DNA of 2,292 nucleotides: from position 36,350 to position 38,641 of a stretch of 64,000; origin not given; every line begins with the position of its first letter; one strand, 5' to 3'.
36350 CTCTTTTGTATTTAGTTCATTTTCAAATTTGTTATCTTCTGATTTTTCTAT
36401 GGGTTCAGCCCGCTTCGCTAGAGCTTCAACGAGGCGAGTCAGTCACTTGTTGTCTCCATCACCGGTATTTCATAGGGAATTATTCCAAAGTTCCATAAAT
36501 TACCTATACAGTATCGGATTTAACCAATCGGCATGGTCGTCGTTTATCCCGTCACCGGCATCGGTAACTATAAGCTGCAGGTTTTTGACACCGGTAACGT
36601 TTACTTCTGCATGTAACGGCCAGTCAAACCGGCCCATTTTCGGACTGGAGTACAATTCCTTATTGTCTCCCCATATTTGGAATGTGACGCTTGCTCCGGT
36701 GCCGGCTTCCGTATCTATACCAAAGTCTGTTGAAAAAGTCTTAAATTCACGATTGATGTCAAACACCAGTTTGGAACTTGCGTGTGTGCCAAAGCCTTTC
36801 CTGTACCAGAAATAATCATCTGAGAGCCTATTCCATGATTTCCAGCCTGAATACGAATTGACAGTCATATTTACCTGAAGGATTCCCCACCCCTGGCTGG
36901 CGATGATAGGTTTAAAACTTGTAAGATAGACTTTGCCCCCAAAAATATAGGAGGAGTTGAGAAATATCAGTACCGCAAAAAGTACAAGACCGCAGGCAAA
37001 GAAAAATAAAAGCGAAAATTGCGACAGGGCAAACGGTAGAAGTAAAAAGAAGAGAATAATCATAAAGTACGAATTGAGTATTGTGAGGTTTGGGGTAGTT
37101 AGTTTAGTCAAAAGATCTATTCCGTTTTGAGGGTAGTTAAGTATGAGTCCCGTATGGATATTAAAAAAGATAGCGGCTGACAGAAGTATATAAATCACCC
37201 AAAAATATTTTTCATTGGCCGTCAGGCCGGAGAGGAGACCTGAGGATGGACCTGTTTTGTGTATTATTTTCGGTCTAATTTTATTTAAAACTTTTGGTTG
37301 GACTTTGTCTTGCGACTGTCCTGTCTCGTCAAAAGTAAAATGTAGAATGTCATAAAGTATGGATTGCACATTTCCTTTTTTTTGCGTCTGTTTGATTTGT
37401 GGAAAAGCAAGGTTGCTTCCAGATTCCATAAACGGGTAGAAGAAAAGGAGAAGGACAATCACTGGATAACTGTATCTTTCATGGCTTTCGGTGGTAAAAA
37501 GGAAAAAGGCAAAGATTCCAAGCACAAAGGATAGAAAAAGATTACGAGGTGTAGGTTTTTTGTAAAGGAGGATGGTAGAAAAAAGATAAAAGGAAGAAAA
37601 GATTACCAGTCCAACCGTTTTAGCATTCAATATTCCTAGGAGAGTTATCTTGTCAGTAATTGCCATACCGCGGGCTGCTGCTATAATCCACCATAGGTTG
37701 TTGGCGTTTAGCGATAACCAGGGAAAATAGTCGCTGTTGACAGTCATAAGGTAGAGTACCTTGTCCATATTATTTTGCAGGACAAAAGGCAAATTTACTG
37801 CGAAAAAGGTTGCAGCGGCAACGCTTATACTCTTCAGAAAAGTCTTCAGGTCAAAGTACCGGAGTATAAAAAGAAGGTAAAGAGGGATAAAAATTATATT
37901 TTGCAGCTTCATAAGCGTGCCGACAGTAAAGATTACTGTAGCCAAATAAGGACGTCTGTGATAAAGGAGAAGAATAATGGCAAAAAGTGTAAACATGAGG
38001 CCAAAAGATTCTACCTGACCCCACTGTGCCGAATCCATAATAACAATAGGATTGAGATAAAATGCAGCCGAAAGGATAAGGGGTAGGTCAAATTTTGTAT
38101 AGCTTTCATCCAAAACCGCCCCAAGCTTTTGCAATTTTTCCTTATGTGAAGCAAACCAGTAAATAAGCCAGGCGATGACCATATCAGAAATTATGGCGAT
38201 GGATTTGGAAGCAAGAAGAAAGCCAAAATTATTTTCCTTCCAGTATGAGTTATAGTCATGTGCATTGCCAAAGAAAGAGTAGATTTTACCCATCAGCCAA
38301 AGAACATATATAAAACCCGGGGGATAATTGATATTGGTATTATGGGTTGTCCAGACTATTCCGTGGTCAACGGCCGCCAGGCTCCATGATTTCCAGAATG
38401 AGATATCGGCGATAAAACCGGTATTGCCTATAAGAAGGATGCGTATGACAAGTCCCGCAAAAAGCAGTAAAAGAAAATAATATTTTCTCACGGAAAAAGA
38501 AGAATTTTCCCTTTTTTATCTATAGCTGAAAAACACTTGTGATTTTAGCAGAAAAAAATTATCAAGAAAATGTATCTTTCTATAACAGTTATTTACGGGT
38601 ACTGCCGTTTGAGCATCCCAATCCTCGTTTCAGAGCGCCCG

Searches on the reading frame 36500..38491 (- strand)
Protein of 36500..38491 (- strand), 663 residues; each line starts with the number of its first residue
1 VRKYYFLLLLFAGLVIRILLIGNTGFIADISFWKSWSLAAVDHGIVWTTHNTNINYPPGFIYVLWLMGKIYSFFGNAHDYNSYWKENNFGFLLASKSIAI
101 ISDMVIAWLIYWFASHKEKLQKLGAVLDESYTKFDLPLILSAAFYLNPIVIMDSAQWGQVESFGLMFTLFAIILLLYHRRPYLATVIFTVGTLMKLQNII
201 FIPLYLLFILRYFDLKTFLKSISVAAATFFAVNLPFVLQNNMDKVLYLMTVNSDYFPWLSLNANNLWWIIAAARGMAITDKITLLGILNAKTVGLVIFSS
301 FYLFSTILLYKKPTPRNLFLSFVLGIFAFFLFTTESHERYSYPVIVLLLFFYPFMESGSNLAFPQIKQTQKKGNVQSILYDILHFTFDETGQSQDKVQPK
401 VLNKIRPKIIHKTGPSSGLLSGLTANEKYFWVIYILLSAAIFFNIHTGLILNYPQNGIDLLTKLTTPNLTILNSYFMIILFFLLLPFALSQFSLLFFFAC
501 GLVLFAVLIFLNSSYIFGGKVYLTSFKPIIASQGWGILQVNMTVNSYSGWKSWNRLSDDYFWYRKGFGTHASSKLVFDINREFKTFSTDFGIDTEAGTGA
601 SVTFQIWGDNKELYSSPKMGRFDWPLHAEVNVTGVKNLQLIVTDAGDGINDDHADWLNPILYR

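Call 7: search_protein_families(library=pfam, proteins=[window:36500-38491:-], max_evalue=0.01)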
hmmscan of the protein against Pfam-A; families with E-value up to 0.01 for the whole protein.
window:36500-38491:- (663 aa): 1 family
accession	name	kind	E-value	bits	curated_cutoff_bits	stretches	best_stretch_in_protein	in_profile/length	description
PF08305.17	NPCBM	-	4.1e-34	118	23.9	1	520-660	2-135/137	NPCBM/NEW2 domain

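Call 35: search_protein_families(library=ncbifam, proteins=[window:36503-38491:-], max_evalue=0.001)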
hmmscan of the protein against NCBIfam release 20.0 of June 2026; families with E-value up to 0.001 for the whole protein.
window:36503-38491:- (663 aa): 0 families

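Call 66: search_solved_structures(query=window:36503-38491:-, max_evalue=1)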
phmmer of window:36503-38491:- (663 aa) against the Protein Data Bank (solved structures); distinct sequences matched with E-value up to 1: 5.
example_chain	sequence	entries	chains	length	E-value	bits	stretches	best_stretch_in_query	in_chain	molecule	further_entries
7js4_A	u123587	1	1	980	2.6e-21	79.2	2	517-656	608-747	F5/8 type C domain protein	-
2vmg_A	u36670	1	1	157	1.6e-14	56.8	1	520-656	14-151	FIBRONECTIN TYPE III DOMAIN PROTEIN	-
2vmh_A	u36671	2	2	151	1.6e-14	56.7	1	520-656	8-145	FIBRONECTIN TYPE III DOMAIN PROTEIN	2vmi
7jrm_A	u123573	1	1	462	5.8e-07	31.7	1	562-658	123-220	F5/8 type C domain protein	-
7jrl_A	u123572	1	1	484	6.4e-07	31.6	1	562-658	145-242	F5/8 type C domain protein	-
